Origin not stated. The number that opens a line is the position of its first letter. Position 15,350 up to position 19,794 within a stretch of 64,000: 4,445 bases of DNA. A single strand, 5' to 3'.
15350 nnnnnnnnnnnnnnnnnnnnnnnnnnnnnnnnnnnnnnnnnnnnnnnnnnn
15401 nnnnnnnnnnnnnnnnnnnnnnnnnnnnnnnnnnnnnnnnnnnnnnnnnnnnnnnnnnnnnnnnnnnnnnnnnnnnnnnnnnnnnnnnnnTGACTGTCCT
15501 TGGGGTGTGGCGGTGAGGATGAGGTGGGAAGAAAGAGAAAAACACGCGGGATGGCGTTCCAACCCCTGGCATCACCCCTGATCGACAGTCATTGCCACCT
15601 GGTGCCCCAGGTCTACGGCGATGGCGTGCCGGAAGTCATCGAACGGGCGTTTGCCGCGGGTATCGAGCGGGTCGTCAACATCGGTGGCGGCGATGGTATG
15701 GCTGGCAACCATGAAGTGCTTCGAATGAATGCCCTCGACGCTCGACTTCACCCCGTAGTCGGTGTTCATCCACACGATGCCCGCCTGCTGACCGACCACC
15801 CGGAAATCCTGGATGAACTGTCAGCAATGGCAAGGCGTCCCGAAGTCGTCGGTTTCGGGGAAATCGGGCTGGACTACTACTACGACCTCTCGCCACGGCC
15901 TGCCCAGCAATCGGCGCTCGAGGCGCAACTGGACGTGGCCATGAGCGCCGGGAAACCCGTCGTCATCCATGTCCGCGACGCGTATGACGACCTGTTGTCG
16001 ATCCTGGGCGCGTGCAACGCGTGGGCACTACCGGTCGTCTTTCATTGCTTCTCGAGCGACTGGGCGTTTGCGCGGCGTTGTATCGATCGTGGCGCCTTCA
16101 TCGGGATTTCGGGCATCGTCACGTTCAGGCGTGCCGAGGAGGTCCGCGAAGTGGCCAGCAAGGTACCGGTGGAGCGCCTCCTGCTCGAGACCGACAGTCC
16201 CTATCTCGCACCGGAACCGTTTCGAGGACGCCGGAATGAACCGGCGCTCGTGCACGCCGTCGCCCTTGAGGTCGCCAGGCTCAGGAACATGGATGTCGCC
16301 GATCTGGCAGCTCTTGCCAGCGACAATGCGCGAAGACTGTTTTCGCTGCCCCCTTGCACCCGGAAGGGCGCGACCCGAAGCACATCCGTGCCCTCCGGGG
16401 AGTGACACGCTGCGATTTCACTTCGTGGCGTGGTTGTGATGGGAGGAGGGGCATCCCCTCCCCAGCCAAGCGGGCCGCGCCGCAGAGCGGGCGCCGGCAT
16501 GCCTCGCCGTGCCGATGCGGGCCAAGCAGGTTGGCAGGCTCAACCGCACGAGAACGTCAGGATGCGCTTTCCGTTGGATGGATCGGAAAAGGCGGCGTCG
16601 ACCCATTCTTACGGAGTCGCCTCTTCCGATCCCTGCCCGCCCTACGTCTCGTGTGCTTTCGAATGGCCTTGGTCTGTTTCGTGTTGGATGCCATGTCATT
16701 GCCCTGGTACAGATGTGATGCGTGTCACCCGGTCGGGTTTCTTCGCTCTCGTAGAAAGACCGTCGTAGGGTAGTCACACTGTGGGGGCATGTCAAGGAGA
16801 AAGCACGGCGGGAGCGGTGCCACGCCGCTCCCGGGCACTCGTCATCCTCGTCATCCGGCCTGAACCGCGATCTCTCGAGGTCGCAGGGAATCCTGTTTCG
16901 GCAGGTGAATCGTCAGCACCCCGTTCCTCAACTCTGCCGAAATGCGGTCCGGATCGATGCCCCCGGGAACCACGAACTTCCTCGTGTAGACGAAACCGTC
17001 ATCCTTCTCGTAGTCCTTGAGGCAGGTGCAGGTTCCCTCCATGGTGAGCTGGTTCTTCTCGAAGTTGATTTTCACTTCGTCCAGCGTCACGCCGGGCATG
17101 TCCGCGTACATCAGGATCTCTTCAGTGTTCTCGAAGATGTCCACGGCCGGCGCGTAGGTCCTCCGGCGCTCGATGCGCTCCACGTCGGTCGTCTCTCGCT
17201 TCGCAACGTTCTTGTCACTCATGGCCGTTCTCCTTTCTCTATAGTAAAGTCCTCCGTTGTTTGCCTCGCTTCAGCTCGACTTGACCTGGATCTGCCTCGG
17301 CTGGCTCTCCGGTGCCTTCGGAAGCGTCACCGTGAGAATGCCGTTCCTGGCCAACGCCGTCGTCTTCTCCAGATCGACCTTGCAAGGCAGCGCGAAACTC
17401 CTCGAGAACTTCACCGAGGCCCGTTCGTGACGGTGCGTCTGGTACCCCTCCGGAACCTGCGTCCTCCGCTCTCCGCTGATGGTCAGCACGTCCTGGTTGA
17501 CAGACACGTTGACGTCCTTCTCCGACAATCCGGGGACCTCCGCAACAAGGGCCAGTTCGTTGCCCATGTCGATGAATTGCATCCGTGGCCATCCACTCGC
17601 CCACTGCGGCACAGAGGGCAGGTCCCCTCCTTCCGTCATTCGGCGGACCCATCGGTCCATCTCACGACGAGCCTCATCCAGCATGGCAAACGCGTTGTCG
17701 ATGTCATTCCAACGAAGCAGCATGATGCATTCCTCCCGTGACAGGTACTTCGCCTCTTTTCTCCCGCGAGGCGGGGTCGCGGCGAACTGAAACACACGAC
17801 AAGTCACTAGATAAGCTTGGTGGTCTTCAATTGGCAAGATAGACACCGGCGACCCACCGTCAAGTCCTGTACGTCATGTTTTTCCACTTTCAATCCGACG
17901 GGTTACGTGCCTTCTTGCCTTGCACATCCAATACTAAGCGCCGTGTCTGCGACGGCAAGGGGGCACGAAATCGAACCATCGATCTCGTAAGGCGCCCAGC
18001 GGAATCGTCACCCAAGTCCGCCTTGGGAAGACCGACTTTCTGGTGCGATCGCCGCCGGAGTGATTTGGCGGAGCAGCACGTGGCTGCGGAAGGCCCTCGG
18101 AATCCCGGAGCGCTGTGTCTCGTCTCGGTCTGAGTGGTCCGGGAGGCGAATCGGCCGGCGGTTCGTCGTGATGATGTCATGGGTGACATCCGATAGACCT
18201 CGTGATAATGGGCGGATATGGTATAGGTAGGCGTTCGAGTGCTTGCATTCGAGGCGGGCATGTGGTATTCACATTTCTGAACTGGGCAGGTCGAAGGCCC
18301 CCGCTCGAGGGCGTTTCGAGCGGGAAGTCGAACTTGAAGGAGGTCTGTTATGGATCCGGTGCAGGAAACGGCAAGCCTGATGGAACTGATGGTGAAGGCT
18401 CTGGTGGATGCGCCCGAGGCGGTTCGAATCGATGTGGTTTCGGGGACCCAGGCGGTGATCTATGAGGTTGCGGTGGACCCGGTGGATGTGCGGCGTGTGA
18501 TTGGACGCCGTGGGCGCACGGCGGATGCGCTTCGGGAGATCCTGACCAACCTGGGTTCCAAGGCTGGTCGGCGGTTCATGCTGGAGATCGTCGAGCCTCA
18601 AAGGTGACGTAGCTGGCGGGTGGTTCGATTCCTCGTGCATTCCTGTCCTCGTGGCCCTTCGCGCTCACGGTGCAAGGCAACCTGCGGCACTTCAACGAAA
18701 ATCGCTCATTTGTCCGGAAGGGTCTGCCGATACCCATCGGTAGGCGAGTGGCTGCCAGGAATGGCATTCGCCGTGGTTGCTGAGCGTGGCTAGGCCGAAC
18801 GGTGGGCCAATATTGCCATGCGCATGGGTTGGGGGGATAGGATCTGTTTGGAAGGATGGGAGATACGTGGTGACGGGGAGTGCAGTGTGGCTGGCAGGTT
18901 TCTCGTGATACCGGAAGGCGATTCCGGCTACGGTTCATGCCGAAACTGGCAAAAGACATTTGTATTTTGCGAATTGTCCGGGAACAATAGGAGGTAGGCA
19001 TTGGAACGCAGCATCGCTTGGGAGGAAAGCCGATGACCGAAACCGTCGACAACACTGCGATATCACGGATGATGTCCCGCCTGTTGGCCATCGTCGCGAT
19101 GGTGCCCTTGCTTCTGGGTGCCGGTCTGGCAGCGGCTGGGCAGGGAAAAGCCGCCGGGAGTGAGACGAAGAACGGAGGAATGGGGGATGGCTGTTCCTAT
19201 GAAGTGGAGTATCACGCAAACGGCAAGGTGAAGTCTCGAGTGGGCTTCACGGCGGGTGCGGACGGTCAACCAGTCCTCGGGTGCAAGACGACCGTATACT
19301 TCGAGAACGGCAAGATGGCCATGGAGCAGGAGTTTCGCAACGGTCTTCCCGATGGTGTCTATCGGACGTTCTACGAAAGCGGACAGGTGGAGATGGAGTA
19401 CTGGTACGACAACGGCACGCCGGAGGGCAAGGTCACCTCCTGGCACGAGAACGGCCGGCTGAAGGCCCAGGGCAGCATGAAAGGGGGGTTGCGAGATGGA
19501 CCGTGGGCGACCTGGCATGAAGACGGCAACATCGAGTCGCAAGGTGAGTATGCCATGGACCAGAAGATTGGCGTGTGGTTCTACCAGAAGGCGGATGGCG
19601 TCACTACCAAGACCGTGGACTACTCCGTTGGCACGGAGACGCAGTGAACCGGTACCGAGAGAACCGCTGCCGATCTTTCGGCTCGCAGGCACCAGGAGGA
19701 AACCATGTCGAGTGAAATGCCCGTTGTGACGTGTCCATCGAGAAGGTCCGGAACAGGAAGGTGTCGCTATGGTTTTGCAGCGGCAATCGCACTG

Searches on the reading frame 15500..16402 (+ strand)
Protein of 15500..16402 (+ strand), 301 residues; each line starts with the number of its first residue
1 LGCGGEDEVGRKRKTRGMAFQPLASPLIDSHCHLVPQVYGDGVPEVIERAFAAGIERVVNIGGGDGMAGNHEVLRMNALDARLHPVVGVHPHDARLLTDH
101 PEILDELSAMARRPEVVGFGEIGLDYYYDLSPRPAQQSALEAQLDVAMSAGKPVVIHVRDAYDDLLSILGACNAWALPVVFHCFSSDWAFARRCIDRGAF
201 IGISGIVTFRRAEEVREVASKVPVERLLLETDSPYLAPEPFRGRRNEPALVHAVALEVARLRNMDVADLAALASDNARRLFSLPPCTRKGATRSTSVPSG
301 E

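Call 37: search_protein_families(library=pfam, proteins=[window:15500-16402:+], max_evalue=0.001)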
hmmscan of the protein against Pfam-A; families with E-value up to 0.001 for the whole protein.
window:15500-16402:+ (301 aa): 1 family
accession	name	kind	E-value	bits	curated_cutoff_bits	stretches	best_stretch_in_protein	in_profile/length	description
PF01026.27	TatD_DNase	-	2e-73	247.4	27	1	28-282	1-253/253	TatD related DNase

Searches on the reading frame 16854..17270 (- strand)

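Call 24: search_protein_families(library=pfam, proteins=[window:16854-17270:-], max_evalue=0.01)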
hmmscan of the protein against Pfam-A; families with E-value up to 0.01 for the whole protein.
window:16854-17270:- (139 aa): 1 family
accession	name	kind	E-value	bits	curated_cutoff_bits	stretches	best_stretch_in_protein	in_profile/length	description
PF00011.27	HSP20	-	1.3e-16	61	20.8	1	44-137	1-102/102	Hsp20/alpha crystallin family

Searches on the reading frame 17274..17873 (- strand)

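Call 24: search_protein_families(library=pfam, proteins=[window:17274-17873:-], max_evalue=0.01)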
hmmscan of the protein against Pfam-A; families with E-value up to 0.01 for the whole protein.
window:17274-17873:- (200 aa): 2 families
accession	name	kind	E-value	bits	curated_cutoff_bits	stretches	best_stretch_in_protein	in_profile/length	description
PF00011.27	HSP20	-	2.8e-20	72.8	20.8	1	105-198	7-102/102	Hsp20/alpha crystallin family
PF17886.7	ArsA_HSP20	-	0.0022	18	22.5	1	106-183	3-62/63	HSP20-like domain found in ArsA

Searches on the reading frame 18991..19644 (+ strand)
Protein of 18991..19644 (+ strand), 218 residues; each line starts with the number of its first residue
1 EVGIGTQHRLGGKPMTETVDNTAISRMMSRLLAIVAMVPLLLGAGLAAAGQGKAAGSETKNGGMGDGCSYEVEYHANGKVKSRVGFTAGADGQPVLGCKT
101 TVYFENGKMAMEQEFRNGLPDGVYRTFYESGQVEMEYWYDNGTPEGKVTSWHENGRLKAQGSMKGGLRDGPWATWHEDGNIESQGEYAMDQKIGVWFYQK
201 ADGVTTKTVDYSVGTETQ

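Call 24: search_protein_families(library=pfam, proteins=[window:18991-19644:+], max_evalue=0.01)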
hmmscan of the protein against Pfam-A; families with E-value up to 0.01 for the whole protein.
window:18991-19644:+ (218 aa): 1 family
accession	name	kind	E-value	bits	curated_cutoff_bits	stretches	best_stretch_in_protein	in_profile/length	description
PF07661.19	MORN_2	-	2.3e-17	61.4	29.6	0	121-139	2-20/22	MORN repeat variant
